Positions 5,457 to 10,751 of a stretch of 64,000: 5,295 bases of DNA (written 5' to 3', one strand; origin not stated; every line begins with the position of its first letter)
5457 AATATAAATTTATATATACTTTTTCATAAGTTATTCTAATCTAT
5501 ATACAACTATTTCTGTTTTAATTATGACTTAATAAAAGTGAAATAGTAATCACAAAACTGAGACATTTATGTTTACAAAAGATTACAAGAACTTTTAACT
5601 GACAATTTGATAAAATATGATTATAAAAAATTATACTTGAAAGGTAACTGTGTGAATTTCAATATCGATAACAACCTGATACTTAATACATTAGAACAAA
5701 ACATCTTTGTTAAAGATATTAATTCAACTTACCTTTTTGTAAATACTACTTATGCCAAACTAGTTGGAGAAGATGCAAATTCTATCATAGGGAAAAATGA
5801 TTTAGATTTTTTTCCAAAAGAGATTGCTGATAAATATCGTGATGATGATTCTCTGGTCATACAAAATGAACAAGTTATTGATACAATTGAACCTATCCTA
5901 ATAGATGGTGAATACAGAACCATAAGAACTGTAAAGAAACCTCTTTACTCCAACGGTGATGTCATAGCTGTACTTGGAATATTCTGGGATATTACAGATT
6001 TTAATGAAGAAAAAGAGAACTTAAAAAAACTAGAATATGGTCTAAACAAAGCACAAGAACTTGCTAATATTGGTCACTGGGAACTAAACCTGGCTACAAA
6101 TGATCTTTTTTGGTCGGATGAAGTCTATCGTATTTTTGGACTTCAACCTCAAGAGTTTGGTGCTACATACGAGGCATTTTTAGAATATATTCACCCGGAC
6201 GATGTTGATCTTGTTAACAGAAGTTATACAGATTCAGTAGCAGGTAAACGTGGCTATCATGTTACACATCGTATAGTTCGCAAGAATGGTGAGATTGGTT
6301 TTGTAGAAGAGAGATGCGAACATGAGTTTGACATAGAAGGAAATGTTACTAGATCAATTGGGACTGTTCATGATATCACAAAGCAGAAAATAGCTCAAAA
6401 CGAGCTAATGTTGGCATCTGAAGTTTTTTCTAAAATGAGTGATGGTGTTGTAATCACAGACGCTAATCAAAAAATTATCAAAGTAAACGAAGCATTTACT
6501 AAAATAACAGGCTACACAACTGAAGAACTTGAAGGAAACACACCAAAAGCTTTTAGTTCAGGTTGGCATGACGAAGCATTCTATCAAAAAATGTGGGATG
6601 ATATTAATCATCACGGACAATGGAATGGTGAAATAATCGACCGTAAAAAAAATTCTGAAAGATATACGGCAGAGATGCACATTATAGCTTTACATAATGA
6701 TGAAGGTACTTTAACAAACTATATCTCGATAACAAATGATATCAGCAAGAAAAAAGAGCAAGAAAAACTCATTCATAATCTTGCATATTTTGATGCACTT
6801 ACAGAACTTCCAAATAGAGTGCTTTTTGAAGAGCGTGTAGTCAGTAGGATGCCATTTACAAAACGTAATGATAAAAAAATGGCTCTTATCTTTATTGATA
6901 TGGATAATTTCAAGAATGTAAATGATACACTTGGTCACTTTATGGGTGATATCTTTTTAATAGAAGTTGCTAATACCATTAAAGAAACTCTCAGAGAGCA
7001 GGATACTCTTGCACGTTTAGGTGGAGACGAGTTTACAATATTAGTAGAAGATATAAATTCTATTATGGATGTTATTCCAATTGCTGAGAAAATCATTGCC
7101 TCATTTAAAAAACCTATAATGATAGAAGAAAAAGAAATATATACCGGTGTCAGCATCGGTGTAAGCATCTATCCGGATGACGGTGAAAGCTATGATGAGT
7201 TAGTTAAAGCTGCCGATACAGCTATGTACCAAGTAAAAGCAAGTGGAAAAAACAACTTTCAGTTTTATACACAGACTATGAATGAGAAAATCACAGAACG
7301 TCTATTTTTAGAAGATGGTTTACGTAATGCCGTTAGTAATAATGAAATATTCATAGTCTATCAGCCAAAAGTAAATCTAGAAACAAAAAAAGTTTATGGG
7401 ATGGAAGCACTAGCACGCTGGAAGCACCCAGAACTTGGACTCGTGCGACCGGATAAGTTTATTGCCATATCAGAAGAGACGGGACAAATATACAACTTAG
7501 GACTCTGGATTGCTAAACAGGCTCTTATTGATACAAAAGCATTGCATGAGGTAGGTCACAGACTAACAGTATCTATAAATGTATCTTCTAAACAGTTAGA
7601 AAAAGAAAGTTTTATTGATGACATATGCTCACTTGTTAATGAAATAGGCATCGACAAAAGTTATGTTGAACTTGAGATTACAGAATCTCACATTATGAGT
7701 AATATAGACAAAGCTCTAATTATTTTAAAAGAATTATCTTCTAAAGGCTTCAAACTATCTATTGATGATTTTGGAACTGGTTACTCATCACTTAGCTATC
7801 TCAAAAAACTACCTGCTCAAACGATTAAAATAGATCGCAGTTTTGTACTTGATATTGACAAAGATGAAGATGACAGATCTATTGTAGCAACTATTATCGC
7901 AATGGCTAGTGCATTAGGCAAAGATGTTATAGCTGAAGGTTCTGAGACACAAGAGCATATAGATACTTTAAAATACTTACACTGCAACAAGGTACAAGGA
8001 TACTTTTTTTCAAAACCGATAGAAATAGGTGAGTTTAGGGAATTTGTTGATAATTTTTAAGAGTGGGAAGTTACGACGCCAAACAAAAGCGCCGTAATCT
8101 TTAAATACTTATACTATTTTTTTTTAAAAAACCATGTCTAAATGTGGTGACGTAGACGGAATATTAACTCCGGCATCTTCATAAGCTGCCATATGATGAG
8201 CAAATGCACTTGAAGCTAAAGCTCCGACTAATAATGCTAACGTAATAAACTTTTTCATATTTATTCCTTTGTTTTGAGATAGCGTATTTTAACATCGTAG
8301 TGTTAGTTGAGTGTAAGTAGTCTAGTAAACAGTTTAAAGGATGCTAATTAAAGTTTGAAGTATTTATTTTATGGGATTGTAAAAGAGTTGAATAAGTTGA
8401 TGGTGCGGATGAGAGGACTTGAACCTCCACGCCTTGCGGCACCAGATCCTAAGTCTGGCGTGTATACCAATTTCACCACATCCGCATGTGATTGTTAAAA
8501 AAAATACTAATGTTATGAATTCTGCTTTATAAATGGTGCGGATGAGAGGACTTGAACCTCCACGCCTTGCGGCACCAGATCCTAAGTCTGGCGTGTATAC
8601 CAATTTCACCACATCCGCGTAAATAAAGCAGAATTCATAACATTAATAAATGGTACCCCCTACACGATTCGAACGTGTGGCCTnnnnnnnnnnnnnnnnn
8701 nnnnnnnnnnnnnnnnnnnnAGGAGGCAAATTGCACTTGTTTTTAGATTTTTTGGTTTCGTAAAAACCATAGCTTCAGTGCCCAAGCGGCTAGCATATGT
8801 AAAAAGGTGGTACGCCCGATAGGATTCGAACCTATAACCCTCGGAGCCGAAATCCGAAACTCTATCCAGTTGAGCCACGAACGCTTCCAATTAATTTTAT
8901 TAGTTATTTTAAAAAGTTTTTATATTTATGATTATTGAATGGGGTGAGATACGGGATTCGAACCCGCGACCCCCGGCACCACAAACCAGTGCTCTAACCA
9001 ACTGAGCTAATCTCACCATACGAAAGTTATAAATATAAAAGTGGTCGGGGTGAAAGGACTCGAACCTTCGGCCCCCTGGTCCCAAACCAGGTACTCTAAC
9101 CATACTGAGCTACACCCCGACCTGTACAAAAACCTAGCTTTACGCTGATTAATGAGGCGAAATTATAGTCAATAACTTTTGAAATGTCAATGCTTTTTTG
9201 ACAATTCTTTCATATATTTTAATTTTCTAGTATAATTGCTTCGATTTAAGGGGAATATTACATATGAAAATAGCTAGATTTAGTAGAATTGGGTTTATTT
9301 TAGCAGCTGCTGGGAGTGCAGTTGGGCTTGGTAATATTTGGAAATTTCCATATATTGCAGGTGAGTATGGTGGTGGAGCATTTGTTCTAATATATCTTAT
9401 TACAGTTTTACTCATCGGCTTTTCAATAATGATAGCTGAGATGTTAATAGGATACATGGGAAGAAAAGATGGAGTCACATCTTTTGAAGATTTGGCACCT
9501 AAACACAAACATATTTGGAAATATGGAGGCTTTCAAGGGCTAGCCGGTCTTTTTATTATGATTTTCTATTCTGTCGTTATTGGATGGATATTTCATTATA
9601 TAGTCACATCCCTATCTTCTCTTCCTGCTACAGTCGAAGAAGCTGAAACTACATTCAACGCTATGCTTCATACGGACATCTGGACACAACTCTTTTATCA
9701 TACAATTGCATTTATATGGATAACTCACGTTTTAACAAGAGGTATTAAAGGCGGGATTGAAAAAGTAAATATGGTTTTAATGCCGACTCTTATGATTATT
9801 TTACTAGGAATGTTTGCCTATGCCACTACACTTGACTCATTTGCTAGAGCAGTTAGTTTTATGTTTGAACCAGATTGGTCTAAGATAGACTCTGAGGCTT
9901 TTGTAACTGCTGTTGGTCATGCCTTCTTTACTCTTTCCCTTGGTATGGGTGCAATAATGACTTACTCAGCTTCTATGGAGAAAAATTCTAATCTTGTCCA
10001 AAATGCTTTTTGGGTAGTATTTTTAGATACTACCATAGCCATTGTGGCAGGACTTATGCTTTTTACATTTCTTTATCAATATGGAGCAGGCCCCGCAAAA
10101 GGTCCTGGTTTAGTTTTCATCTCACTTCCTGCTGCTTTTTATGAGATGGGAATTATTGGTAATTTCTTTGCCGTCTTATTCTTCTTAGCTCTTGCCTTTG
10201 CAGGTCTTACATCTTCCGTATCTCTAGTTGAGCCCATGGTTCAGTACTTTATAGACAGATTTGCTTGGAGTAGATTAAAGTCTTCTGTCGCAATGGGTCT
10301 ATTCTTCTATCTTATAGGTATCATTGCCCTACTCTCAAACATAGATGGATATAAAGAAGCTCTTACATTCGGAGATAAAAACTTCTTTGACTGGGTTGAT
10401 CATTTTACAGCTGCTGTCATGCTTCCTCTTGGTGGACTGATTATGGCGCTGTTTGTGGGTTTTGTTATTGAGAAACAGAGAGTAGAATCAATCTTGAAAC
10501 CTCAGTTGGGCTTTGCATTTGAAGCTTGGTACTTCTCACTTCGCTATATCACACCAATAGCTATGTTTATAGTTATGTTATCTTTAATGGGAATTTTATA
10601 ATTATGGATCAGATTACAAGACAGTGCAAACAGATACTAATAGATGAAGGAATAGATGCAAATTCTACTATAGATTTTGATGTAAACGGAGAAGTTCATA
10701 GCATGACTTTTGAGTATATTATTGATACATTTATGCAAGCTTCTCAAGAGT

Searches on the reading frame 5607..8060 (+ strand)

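Call 63: search_protein_families(library=pfam, max_evalue=0.1, proteins=[window:5607-8060:+])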
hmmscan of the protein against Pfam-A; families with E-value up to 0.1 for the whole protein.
window:5607-8060:+ (817 aa): 10 families
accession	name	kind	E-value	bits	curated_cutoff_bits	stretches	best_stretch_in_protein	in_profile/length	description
PF00563.25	EAL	-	2.6e-71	240.2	31.3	1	572-804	4-236/236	EAL domain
PF00990.26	GGDEF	-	1.8e-49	168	23.8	1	393-550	1-161/161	Diguanylate cyclase, GGDEF domain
PF08448.16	PAS_4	-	1.2e-29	103.2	23.1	2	27-132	2-108/110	PAS fold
PF08447.18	PAS_3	-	2.5e-29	101.8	25.6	2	167-254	2-89/89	PAS fold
PF13426.13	PAS_9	-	2.4e-25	89.2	27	3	278-380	1-102/103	PAS domain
PF00989.32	PAS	-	2.3e-22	79.6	22.6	3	274-379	7-113/113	PAS fold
PF13188.13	PAS_8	-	6.5e-09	35.8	21.8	1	273-308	6-38/65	PAS domain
PF24820.1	Diguanyl_cycl_sensor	-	7.7e-05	23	28.1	1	26-87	2-60/109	Diguanylate cyclase-like sensor domain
PF12860.13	PAS_7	-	0.00035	21.1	27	1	275-386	2-114/115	PAS fold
PF25137.1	ADH_Fe_C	-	0.016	15.3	27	1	642-704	109-169/194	Fe-containing alcohol dehydrogenase family, C-terminal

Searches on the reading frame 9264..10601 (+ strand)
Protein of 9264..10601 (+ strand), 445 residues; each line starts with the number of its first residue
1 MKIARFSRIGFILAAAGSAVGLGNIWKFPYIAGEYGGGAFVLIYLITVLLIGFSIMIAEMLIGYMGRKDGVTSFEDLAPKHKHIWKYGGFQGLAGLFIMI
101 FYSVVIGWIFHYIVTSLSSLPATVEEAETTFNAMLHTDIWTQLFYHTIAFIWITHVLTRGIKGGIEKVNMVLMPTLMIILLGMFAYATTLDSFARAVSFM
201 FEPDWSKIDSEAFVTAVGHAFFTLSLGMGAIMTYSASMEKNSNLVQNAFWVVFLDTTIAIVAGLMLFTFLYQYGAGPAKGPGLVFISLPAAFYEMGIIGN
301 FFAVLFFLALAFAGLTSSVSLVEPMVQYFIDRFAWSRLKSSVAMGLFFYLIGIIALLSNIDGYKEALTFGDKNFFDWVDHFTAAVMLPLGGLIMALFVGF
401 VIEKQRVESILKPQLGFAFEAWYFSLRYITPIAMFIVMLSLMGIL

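Call 63: search_protein_families(library=pfam, max_evalue=0.1, proteins=[window:9264-10601:+])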
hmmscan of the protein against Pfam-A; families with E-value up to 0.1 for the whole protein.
window:9264-10601:+ (445 aa): 2 families
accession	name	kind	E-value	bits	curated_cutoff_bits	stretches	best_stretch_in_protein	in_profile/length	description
PF00209.24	SNF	-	3.4e-51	175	27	2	149-440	183-479/524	Sodium:neurotransmitter symporter family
PF09578.15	Spore_YabQ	-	0.0032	18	27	1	222-295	3-76/79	Spore cortex protein YabQ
